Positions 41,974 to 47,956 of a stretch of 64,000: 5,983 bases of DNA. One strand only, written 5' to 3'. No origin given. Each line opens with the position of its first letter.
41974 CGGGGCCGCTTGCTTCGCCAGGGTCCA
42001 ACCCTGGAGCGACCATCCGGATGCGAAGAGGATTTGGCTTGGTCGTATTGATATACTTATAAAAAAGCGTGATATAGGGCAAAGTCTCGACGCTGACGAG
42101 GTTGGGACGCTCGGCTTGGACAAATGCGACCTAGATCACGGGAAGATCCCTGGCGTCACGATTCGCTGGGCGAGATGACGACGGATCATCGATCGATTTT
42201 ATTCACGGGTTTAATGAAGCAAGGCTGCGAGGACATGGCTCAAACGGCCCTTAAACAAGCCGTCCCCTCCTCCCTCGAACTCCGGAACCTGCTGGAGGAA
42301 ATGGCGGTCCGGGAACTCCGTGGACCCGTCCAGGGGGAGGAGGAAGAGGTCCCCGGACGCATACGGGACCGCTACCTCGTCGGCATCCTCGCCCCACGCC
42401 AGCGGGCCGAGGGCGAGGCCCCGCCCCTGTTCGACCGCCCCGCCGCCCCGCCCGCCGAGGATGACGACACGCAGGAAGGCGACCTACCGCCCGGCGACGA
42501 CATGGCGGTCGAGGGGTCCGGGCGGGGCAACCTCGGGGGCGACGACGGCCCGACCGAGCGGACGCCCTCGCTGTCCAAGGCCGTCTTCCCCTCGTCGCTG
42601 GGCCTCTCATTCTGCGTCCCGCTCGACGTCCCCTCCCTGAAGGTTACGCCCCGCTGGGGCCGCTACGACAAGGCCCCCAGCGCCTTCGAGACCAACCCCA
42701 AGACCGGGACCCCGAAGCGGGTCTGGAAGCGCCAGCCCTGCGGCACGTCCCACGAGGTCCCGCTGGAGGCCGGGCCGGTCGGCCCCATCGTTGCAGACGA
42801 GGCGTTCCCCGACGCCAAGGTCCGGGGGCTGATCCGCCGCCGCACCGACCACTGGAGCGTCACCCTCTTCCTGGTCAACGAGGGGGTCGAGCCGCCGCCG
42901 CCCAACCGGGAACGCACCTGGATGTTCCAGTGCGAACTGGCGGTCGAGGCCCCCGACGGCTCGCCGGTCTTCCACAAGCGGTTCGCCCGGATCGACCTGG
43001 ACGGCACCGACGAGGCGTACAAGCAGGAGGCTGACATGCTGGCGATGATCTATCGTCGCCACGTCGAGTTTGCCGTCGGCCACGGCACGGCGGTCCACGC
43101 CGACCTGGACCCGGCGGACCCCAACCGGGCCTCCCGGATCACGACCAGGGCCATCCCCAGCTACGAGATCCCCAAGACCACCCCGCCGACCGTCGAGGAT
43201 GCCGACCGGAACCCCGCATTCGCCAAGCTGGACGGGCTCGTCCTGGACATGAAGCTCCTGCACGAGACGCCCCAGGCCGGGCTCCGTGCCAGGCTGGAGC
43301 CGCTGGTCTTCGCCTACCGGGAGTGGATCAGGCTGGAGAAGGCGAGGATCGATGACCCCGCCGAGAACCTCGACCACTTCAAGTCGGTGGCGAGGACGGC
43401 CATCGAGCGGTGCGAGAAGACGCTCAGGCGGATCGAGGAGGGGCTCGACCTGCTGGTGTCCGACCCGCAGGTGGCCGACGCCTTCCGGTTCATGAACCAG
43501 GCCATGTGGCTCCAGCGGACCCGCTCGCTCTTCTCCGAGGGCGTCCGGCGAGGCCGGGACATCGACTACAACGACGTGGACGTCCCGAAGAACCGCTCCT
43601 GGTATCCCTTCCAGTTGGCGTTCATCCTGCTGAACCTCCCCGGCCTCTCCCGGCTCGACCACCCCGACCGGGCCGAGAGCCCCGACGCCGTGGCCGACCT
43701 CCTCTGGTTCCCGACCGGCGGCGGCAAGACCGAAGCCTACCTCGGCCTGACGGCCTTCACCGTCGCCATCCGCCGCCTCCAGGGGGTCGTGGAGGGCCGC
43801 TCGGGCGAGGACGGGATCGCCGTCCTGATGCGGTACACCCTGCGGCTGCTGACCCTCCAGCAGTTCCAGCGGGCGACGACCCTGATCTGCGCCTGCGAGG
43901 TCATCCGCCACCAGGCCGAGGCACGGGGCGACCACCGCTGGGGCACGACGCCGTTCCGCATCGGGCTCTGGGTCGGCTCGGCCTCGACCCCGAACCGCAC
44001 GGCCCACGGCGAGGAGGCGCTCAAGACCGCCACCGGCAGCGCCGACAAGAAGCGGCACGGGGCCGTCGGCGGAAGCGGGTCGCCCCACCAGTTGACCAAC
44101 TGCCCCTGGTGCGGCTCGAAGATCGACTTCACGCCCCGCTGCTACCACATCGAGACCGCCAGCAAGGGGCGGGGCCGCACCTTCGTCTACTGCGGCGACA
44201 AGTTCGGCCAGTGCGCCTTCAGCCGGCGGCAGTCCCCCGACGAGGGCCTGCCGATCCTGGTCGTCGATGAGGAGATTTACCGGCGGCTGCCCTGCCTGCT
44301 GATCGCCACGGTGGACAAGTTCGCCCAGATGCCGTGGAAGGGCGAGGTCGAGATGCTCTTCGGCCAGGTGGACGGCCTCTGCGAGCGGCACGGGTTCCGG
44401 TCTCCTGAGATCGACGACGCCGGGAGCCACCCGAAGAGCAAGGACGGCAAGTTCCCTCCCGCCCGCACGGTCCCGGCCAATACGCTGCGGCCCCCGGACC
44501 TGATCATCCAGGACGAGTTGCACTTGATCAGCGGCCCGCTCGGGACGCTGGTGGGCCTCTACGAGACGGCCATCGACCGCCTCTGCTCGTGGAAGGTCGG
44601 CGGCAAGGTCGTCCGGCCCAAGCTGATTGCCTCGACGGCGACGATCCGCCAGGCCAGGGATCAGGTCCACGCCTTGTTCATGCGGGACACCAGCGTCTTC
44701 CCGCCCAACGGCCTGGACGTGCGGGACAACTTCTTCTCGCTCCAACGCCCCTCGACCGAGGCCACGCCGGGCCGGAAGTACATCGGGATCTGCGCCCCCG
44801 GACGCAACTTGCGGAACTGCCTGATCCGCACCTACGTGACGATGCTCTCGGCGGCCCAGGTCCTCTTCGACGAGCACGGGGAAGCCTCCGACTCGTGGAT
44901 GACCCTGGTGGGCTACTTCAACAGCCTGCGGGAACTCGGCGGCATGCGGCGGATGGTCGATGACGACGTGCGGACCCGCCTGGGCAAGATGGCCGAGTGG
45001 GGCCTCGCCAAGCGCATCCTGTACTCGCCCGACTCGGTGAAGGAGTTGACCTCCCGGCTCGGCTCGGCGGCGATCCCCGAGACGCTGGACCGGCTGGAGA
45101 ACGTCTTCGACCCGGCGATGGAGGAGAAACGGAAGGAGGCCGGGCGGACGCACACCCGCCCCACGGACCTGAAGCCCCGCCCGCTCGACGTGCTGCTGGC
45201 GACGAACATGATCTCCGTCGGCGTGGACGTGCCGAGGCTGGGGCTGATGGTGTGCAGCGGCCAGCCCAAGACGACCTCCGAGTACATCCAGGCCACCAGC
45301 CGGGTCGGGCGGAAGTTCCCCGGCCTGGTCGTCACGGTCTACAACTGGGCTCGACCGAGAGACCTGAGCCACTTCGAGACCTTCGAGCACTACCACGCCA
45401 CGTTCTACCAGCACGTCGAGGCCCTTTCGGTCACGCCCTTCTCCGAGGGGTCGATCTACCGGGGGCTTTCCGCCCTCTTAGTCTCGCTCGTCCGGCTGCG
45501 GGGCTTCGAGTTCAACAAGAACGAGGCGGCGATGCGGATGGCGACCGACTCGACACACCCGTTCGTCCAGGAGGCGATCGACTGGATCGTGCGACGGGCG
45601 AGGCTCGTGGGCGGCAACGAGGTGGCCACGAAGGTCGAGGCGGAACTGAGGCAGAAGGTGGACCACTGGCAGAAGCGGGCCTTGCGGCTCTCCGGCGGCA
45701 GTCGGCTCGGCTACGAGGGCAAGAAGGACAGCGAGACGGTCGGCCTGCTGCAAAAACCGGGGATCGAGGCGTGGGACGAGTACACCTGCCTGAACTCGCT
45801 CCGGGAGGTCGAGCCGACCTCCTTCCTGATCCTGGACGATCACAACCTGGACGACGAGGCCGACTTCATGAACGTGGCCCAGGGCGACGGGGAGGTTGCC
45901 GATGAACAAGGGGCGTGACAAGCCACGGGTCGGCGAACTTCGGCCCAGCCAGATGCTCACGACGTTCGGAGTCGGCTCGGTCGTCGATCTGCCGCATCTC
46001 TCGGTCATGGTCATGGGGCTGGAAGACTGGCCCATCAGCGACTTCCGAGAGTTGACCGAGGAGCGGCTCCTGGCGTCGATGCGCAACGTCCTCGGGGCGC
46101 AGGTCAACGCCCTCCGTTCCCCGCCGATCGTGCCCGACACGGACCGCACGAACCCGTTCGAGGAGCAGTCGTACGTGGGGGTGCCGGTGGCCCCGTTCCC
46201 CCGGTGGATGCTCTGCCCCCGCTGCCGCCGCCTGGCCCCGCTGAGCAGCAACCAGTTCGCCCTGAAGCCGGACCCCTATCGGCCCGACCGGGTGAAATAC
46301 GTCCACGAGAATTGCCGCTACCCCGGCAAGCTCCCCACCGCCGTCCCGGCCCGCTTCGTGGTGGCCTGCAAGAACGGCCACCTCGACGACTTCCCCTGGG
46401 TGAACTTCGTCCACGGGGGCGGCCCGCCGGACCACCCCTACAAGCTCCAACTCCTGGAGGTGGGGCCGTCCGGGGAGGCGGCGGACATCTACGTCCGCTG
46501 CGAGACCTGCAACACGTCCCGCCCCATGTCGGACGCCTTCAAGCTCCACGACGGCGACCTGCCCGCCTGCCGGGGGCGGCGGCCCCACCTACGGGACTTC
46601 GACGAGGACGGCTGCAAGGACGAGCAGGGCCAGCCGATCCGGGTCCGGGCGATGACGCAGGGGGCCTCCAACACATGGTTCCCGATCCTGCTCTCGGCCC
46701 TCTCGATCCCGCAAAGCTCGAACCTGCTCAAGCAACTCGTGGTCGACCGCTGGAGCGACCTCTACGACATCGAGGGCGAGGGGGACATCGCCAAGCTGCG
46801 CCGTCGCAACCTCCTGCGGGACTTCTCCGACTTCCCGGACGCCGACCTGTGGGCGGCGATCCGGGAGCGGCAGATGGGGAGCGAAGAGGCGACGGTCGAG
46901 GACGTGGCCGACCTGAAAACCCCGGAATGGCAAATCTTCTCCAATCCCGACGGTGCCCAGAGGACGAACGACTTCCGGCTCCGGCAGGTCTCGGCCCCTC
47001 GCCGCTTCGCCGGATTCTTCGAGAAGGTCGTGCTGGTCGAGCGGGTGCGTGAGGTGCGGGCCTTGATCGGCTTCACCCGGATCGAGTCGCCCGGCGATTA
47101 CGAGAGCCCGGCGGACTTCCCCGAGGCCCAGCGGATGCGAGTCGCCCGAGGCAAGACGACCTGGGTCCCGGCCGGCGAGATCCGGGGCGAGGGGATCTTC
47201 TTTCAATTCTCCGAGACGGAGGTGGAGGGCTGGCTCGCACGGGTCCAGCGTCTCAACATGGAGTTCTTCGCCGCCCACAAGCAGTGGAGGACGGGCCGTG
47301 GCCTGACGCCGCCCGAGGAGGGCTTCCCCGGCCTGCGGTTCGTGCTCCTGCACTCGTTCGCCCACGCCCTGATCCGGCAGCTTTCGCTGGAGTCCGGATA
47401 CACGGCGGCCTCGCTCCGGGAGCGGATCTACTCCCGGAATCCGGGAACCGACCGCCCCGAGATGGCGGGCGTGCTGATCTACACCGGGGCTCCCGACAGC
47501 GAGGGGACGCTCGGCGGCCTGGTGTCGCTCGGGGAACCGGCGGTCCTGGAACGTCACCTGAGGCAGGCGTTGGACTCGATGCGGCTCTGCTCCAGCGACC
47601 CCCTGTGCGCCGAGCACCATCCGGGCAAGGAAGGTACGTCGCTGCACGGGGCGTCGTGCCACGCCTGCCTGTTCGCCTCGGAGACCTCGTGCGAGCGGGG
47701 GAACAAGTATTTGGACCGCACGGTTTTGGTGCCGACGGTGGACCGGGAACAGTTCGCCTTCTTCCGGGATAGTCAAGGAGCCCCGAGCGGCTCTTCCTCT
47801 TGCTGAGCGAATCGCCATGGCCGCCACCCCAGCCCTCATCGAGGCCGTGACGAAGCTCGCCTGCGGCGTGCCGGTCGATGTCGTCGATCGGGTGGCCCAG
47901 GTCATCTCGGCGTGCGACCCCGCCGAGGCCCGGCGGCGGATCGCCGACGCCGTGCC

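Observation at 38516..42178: Two putative RNA-targeting effectors (AlbA_2/Schlafen-HATPase and HEPN) nested inside a class I DISARM operon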

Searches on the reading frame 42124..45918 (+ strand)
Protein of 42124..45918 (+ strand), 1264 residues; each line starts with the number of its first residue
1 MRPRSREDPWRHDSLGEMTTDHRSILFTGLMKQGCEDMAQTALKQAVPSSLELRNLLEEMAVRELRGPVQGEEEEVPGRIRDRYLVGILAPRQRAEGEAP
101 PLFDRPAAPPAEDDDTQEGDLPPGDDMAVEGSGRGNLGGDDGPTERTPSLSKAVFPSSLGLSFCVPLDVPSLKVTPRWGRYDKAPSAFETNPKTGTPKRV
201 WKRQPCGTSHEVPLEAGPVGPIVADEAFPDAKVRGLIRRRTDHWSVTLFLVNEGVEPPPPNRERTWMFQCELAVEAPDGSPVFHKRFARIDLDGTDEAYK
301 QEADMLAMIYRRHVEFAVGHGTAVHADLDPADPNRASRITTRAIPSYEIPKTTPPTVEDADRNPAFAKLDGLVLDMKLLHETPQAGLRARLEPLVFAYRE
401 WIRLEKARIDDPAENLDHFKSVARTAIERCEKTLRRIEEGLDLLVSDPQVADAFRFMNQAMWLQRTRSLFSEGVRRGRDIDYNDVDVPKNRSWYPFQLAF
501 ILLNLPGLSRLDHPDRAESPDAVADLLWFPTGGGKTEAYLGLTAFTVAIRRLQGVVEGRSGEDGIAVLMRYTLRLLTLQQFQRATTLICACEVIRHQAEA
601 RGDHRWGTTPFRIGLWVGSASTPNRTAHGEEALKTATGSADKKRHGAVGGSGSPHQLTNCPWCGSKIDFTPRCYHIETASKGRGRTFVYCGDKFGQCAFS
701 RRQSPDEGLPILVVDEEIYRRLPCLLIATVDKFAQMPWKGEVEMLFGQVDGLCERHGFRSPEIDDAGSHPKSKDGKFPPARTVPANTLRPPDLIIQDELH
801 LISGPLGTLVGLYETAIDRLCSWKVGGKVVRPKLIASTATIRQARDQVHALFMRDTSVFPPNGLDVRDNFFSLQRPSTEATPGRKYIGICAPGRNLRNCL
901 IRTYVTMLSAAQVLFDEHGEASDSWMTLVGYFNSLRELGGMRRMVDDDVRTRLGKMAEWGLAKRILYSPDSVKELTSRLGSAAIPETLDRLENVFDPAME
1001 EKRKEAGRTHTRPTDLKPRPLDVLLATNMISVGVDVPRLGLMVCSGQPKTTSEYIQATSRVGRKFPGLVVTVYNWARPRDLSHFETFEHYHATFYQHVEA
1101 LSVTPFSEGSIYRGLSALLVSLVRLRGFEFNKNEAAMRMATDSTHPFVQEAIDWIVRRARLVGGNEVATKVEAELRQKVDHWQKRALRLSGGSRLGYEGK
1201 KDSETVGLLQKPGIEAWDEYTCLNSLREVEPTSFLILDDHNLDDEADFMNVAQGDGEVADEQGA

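Call 3: search_protein_families(library=pfam, proteins=[window:42124-45918:+], max_evalue=0.01)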
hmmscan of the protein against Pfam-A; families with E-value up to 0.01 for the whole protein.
window:42124-45918:+ (1264 aa): 1 family
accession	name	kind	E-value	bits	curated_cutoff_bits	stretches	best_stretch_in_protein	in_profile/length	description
PF00271.37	Helicase_C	-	2.4e-07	31.4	23.5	1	1017-1063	62-108/110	Helicase conserved C-terminal domain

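Call 4: search_protein_families(library=padloc, proteins=[window:42124-45918:+], max_evalue=0.01)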
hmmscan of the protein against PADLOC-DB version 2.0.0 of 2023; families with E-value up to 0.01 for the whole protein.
window:42124-45918:+ (1264 aa): 11 families
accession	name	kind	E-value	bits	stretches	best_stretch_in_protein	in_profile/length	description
PDLC02567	DrmA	-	0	1064.1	1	46-1248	541-1733/1750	DrmA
PDLC02575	DrmA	-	1.2e-302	1003.9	1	370-1244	6-835/837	DrmA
PDLC02577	DrmA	-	2.9e-226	750.9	1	552-1249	1-688/697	DrmA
PDLC02571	DrmA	-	1.7e-217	722.9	2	709-1198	768-1236/1282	DrmA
PDLC02568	DrmA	-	2.2e-118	394.5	1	652-1179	27-530/611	DrmA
PDLC02574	DrmA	-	7.5e-100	331.4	1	987-1247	5-262/269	DrmA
PDLC02576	DrmA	-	4.8e-61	204.7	2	488-878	494-852/1235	DrmA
PDLC02569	DrmA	-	8.4e-07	25.1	1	1022-1087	831-896/1095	DrmA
PDLC02573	DrmA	-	3.4e-06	23.4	1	1017-1131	791-906/1018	DrmA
PDLC02570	DrmA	-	0.00022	17.7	1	1019-1087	580-648/851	DrmA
PDLC02870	DpdF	-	0.005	13.4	1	1017-1074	273-331/534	DpdF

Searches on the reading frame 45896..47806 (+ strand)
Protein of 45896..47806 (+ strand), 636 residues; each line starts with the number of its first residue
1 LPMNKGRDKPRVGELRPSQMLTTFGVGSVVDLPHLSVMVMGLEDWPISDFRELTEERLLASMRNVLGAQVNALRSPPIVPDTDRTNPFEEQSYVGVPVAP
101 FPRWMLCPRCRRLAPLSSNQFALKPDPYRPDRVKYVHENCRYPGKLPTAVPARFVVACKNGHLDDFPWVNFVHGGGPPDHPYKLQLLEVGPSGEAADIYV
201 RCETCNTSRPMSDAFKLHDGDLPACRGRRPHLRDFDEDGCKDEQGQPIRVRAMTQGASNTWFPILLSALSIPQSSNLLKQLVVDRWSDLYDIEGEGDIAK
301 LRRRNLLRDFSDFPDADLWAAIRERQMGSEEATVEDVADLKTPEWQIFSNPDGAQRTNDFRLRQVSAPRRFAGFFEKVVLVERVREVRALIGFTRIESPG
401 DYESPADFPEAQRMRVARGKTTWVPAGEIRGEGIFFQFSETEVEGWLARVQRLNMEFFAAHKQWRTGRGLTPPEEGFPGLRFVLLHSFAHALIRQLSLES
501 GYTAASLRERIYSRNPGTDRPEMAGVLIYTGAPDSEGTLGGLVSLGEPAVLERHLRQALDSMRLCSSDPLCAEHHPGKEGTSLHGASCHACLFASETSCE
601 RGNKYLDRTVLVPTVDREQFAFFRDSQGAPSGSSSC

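Call 3: search_protein_families(library=pfam, proteins=[window:45896-47806:+], max_evalue=0.01)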
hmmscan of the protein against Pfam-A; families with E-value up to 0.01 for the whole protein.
window:45896-47806:+ (636 aa): 1 family
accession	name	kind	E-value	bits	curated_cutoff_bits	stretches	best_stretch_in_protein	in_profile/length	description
PF09369.15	MZB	-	3e-11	44.3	24.2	1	488-592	1-80/80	MrfA Zn-binding domain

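Call 4: search_protein_families(library=padloc, proteins=[window:45896-47806:+], max_evalue=0.01)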
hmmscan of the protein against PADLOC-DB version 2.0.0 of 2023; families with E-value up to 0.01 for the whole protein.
window:45896-47806:+ (636 aa): 4 families
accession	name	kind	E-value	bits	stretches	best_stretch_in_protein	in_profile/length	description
PDLC02584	DrmB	-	9.2e-79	263.4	1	184-624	8-443/445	DrmB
PDLC02583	DrmB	-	6.2e-73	244.8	2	377-613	375-603/606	DrmB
PDLC02579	DrmB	-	1.5e-65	219.2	1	310-624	7-314/314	DrmB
PDLC02582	DrmB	-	1.4e-09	35.1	1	482-626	523-646/649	DrmB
